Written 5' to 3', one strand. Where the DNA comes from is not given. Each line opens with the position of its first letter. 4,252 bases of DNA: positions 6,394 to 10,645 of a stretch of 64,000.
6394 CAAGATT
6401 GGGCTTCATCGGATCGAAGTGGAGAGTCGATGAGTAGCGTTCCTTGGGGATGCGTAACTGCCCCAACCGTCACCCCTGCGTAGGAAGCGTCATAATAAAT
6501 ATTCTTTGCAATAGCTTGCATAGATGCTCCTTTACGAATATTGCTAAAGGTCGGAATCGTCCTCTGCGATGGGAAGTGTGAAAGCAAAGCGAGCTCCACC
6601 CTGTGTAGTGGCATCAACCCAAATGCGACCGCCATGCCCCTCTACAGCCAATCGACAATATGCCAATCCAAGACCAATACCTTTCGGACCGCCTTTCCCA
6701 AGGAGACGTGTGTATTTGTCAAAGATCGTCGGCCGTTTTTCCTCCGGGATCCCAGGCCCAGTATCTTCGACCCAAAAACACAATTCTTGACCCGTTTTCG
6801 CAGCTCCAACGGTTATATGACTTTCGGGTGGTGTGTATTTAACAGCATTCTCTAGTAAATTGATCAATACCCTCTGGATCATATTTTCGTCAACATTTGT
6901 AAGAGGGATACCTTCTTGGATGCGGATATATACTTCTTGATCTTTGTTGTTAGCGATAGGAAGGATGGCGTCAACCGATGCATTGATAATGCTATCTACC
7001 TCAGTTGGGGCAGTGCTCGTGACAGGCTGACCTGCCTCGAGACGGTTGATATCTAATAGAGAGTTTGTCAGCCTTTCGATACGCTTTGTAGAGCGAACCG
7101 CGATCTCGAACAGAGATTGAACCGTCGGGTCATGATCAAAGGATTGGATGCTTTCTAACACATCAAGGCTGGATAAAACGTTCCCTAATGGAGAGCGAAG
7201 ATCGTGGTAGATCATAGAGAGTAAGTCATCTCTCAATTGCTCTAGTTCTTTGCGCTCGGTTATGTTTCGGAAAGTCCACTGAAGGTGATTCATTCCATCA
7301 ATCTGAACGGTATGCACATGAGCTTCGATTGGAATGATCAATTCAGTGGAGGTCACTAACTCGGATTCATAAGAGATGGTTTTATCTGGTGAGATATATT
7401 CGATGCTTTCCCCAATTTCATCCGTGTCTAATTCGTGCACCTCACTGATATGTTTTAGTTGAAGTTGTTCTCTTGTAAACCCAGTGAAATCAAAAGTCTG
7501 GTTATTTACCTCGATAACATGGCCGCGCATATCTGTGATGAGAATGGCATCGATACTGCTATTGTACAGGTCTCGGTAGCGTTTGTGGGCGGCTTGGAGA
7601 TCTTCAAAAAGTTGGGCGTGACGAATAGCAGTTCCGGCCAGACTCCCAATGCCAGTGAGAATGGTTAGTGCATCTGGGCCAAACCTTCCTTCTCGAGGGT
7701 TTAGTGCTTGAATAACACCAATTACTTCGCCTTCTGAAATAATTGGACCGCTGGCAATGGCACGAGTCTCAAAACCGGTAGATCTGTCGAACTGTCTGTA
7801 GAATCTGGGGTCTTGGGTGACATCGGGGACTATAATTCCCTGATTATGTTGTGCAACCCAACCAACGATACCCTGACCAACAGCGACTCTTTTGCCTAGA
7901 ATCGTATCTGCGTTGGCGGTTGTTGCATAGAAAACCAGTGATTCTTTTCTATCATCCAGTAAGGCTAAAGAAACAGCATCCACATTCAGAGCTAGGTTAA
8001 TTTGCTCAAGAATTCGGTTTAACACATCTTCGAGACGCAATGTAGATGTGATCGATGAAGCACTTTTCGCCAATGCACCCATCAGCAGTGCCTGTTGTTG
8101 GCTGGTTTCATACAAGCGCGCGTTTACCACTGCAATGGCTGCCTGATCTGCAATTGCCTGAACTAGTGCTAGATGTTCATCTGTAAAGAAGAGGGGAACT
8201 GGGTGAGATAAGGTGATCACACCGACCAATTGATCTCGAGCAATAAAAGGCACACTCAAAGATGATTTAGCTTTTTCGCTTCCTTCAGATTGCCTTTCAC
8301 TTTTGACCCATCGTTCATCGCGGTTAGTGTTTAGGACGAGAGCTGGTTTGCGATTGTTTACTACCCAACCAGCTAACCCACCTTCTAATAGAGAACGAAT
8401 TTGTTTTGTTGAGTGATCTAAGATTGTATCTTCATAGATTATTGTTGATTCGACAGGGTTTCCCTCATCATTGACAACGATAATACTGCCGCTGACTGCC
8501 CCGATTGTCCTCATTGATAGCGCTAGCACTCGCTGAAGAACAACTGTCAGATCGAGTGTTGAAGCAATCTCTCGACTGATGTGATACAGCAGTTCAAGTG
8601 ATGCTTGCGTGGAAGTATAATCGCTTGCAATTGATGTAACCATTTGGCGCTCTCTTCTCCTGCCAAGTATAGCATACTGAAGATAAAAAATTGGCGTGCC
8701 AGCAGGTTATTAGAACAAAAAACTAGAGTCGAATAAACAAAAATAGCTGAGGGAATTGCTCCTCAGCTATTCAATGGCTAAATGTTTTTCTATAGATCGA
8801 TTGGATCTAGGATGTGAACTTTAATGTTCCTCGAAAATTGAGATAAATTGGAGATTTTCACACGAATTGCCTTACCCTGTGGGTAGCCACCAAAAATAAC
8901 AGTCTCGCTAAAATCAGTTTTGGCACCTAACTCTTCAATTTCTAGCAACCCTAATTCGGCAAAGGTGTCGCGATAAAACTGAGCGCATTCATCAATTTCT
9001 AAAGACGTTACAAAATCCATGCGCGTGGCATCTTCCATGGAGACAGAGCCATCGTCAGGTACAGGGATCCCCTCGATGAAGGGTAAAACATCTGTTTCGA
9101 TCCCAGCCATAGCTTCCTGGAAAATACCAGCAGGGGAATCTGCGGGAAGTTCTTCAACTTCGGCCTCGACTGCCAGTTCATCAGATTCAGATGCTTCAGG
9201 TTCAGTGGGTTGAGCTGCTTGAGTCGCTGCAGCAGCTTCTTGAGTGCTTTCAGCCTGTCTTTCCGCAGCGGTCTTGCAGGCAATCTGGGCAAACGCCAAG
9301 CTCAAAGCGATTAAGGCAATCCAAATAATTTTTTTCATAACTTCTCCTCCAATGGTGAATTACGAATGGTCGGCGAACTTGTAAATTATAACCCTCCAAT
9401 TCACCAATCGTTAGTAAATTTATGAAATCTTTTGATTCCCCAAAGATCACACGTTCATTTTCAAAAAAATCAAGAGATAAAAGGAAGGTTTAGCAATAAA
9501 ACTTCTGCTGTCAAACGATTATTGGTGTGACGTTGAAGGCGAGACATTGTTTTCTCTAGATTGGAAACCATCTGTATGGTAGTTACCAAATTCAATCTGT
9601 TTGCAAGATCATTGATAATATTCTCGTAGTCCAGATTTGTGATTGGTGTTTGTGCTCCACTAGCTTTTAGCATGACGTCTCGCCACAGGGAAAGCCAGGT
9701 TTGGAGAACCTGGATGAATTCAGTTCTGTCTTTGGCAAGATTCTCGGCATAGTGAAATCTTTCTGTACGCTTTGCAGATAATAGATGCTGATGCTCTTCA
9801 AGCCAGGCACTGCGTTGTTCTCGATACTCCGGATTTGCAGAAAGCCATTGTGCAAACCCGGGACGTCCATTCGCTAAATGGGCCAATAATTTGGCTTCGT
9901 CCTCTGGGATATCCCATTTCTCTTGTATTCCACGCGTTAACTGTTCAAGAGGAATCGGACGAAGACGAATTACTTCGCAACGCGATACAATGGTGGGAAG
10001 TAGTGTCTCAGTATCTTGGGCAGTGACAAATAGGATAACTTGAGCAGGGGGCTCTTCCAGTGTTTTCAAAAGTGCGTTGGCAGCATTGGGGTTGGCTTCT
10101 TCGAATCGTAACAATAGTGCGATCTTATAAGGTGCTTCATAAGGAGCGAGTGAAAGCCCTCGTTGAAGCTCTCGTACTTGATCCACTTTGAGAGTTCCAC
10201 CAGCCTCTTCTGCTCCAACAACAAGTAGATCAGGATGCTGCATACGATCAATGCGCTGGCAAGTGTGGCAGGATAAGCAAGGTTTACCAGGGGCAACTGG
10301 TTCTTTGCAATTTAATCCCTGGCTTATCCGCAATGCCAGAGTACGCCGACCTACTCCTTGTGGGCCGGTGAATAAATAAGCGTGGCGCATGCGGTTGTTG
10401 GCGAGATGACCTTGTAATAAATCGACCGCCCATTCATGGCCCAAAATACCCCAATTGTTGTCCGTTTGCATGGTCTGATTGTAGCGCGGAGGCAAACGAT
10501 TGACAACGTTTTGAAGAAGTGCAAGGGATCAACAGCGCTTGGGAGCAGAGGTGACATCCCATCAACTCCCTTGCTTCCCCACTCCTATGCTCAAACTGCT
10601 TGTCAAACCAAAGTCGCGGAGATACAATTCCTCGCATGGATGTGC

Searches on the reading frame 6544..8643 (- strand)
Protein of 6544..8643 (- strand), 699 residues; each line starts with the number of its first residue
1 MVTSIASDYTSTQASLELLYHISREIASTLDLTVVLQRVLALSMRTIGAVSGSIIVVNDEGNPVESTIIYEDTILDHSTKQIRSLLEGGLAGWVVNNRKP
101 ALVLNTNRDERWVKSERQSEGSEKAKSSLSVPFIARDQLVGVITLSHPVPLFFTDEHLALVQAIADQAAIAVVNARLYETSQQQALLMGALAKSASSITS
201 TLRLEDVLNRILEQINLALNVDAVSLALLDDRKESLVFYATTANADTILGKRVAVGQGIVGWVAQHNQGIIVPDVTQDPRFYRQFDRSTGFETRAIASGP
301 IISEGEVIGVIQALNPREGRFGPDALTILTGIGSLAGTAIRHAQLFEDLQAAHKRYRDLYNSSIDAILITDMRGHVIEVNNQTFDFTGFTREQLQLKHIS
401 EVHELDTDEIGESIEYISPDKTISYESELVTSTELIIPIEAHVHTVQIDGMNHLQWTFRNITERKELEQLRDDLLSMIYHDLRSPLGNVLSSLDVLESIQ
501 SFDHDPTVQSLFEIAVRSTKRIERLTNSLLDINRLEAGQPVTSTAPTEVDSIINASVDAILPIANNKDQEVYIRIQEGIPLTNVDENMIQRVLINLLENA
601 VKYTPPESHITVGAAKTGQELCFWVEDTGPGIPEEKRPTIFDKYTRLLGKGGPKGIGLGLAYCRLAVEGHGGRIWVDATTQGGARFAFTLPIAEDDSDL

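Call 16: search_protein_families(library=pfam, proteins=[window:6544-8643:-], max_evalue=0.001)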
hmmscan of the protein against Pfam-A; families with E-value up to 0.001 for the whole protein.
window:6544-8643:- (699 aa): 8 families
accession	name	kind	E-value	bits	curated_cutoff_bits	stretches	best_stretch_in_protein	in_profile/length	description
PF13185.12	GAF_2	-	5.3e-37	127.5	28.6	2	30-172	2-135/136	GAF domain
PF01590.32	GAF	-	5.6e-37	127.7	22.4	2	204-340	2-133/133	GAF domain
PF02518.31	HATPase_c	-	3.3e-26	92.3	26.4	1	585-693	2-110/111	Histidine kinase-, DNA gyrase B-, and HSP90-like ATPase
PF13492.12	GAF_3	-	2.8e-22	79.9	27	2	204-342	2-129/129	GAF domain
PF00512.31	HisKA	-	2.3e-10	40.8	26.9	1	471-538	2-66/66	His Kinase A (phospho-acceptor) domain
PF13426.13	PAS_9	-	1.3e-07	32.2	27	1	365-463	2-103/103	PAS domain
PF00989.32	PAS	-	1.8e-05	25.1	22.6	1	355-407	2-55/113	PAS fold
PF13188.13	PAS_8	-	6.2e-05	23.2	21.8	1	355-406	2-53/65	PAS domain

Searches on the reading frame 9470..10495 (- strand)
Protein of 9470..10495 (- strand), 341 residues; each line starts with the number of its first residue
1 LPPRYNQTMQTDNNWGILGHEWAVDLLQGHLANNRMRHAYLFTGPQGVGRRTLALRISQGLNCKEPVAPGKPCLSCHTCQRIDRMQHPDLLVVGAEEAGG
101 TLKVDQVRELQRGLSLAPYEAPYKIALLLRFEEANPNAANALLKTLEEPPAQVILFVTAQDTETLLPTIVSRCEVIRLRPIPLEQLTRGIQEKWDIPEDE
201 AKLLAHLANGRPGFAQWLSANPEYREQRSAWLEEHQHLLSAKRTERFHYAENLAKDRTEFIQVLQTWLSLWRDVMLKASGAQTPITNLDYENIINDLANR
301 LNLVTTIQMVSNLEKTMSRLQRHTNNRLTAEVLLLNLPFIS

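Call 16: search_protein_families(library=pfam, proteins=[window:9470-10495:-], max_evalue=0.001)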
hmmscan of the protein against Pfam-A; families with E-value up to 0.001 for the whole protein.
window:9470-10495:- (341 aa): 2 families
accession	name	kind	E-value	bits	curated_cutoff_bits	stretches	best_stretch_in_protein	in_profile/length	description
PF13177.12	DNA_pol3_delta2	-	2.2e-49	168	27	1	20-181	2-160/161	DNA polymerase III, delta subunit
PF09115.15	DNApol3-delta_C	-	2.5e-05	25.1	21.7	1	226-337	5-115/117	DNA polymerase III, delta subunit, C terminal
